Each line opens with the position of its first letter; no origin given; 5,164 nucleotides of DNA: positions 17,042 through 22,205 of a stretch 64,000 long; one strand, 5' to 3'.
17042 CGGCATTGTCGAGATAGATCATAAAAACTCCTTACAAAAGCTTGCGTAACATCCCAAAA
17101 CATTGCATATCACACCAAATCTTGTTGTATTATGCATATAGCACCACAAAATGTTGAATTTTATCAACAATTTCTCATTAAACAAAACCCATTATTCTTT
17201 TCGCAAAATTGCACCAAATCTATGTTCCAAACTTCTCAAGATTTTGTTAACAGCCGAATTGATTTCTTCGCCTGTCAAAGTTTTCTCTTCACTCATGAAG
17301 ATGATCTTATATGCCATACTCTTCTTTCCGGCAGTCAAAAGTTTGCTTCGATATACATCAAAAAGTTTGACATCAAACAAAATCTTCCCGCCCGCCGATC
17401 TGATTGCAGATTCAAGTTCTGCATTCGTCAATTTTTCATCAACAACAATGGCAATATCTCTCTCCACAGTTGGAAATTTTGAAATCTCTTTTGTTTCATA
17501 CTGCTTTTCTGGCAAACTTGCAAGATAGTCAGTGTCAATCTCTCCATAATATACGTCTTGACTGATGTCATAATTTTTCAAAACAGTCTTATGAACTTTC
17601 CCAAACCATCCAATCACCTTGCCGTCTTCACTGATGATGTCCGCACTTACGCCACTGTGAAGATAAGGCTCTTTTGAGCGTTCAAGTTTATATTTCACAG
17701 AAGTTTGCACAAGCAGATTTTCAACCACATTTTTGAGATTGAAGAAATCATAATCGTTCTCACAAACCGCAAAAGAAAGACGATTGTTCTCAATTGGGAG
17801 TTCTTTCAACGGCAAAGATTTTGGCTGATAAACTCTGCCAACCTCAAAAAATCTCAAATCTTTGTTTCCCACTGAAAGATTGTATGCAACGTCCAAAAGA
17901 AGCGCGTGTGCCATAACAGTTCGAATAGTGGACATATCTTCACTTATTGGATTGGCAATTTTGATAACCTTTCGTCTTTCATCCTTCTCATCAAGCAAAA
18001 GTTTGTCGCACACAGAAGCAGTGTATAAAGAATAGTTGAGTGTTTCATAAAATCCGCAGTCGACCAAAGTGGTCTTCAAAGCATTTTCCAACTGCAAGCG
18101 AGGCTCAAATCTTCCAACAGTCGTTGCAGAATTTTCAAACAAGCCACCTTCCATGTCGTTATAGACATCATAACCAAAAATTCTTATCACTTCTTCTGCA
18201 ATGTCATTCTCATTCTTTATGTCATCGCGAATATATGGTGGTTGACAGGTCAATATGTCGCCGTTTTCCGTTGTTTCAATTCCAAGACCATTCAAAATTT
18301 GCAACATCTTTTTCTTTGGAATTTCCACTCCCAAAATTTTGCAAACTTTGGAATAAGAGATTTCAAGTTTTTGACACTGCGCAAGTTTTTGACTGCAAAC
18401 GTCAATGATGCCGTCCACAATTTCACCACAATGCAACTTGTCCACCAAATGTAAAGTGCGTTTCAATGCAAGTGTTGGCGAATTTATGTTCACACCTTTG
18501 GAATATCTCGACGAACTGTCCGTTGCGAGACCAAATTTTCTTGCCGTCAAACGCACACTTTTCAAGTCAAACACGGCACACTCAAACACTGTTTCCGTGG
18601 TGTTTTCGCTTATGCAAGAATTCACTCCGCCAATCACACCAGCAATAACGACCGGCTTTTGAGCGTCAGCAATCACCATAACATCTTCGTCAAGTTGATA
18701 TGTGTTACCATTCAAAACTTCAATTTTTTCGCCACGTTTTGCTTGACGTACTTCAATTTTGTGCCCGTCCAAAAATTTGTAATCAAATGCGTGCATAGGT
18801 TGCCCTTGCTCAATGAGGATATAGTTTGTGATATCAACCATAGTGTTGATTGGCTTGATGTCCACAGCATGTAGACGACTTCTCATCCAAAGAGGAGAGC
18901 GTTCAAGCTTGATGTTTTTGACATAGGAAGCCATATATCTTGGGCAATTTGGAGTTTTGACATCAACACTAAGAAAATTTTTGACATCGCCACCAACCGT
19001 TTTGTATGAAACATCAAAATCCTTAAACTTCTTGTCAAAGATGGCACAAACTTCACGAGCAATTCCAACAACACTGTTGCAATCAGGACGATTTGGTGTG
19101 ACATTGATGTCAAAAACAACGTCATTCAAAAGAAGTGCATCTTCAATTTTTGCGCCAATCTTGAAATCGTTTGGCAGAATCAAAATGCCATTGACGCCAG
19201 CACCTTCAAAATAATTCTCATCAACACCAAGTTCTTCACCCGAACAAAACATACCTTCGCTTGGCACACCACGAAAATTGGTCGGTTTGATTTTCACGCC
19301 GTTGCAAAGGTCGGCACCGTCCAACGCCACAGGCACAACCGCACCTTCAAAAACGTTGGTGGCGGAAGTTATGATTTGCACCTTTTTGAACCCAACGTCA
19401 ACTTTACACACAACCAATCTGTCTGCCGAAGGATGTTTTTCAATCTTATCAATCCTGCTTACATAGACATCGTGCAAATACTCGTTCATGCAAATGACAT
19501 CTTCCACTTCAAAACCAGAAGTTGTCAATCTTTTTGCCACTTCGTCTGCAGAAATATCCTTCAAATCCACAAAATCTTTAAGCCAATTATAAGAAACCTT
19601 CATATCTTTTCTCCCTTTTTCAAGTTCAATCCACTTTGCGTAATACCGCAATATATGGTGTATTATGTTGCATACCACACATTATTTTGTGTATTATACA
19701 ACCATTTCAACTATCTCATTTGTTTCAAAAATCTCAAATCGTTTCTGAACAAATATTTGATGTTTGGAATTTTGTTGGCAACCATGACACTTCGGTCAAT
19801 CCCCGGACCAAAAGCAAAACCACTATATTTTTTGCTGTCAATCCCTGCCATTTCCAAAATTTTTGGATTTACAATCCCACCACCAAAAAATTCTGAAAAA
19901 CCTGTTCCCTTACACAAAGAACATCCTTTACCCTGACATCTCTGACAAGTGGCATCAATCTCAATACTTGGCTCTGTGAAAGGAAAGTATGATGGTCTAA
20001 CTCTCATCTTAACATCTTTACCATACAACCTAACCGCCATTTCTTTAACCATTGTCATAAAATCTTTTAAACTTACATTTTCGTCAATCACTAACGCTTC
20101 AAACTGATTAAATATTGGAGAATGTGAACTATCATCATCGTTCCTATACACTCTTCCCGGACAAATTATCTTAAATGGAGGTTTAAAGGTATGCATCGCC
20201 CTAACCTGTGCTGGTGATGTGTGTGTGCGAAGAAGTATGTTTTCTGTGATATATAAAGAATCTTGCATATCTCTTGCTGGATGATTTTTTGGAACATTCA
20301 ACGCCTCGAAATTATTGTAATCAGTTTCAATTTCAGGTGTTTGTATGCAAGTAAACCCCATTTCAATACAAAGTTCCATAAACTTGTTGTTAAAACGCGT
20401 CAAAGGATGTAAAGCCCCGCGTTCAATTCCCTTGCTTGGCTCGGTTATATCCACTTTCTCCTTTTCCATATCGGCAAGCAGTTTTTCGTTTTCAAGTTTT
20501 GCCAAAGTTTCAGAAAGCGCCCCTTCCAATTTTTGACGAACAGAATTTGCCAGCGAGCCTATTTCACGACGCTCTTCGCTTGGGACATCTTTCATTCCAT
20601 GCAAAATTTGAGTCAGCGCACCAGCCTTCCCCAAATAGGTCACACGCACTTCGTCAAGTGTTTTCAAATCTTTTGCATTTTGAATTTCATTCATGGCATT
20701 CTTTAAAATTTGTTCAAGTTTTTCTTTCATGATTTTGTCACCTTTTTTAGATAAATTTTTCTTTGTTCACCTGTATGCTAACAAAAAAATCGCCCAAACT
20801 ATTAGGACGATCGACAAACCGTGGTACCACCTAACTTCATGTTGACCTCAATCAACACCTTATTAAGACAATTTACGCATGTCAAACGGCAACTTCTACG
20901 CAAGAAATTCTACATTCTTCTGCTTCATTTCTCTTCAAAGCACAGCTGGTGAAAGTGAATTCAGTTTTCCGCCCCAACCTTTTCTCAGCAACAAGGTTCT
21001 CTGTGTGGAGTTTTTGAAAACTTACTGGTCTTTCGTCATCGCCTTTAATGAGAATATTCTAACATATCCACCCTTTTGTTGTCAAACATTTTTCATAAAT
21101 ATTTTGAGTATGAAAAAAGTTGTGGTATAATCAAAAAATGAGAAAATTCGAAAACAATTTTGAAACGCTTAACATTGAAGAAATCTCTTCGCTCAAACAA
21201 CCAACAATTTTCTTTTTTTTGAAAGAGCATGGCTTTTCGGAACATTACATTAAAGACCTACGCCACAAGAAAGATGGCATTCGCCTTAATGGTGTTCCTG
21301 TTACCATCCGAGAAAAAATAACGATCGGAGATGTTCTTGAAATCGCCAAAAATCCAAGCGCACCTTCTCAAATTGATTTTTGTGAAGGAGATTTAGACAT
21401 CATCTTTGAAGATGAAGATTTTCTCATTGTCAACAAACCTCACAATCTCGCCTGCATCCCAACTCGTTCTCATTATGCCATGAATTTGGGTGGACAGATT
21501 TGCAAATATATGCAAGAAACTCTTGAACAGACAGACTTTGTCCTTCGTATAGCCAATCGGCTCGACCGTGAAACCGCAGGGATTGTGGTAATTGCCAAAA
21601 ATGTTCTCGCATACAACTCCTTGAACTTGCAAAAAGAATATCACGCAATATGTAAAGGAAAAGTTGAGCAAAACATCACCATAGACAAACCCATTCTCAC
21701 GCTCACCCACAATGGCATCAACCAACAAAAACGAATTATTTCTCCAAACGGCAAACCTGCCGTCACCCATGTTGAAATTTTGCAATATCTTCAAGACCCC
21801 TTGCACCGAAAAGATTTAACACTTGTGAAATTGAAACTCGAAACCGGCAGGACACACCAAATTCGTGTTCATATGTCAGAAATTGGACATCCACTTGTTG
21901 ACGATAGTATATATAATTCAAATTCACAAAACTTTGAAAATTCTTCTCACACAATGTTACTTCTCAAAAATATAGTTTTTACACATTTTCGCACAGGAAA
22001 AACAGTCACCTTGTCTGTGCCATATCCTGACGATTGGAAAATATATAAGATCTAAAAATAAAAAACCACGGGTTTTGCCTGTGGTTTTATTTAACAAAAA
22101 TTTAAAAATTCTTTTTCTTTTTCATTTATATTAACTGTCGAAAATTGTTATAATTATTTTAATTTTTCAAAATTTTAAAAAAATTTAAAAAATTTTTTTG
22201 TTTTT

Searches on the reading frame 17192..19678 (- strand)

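Call 8: search_protein_families(library=ncbifam, proteins=[window:17192-19678:-], max_evalue=0.00001)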
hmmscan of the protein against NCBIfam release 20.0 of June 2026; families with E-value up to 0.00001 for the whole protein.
window:17192-19678:- (828 aa): 9 families
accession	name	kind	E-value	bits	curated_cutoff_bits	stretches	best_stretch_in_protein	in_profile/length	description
TIGR00472.1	pheT_bact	equivalog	1.3e-233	777.8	402.65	1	26-826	1-798/798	phenylalanine--tRNA ligase subunit beta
NF001882.0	PRK00629.5-4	equivalog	3.8e-80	270.1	527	1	26-796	1-712/725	phenylalanine--tRNA ligase subunit beta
TIGR00471.1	pheT_arch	equivalog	1.9e-38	132.3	282.65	1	347-717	211-548/551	phenylalanine--tRNA ligase subunit beta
NF001879.0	PRK00629.5-1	equivalog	1e-30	106.9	840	1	27-510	2-462/718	phenylalanine--tRNA ligase subunit beta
NF045760.1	YtpR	equivalog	2.5e-25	89.4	100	1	34-177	53-184/185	YtpR family tRNA-binding protein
NF045867.1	PheT_Nterm_rel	equivalog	7.5e-17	61.9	120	1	70-152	88-170/171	TyrS-associated PheT N-terminal domain-related protein TapR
TIGR00399.1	metG_C_term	equivalog_domain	7.8e-09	35.5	116.65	1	70-150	43-119/139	methionine--tRNA ligase subunit beta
TIGR00469.1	pheS_mito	equivalog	4.2e-07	29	258.35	1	716-815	337-441/451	phenylalanine--tRNA ligase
NF051887.1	PheS_related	equivalog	4.6e-07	29.3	300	0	730-818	246-347/349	PheS-related mystery ligase SrmL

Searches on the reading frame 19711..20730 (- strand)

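Call 8: search_protein_families(library=ncbifam, proteins=[window:19711-20730:-], max_evalue=0.00001)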
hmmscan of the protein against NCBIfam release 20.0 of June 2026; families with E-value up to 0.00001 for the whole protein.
window:19711-20730:- (339 aa): 4 families
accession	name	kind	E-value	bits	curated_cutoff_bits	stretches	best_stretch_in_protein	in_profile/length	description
TIGR00468.1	pheS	equivalog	3.5e-86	289.4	237.45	1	39-338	2-322/324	phenylalanine--tRNA ligase subunit alpha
NF003210.0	PRK04172.1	equivalog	1.4e-50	172.5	350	2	161-338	328-491/496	phenylalanine--tRNA ligase subunit alpha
NF051887.1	PheS_related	equivalog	2.5e-36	125.5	300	1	110-339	17-240/349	PheS-related mystery ligase SrmL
TIGR00469.1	pheS_mito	equivalog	5.3e-28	97.9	258.35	2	222-338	240-343/451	phenylalanine--tRNA ligase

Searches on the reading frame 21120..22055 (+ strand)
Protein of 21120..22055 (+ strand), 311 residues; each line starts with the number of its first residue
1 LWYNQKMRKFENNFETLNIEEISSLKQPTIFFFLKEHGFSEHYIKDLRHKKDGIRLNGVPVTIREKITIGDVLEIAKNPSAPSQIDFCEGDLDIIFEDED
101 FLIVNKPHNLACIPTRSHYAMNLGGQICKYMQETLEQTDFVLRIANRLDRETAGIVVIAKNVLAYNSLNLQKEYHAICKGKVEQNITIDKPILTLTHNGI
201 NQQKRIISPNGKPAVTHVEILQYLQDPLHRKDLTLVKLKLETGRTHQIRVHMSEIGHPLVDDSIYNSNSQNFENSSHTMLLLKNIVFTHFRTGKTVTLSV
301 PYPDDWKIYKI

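Call 17: search_protein_families(library=pfam, proteins=[window:21120-22055:+], max_evalue=1e-8)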
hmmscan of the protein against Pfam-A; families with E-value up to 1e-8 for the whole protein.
window:21120-22055:+ (311 aa): 1 family
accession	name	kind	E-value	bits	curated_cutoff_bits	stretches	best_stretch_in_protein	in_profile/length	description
PF00849.27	PseudoU_synth_2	-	1.4e-26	93.9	26.8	1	100-253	1-151/152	RNA pseudouridylate synthase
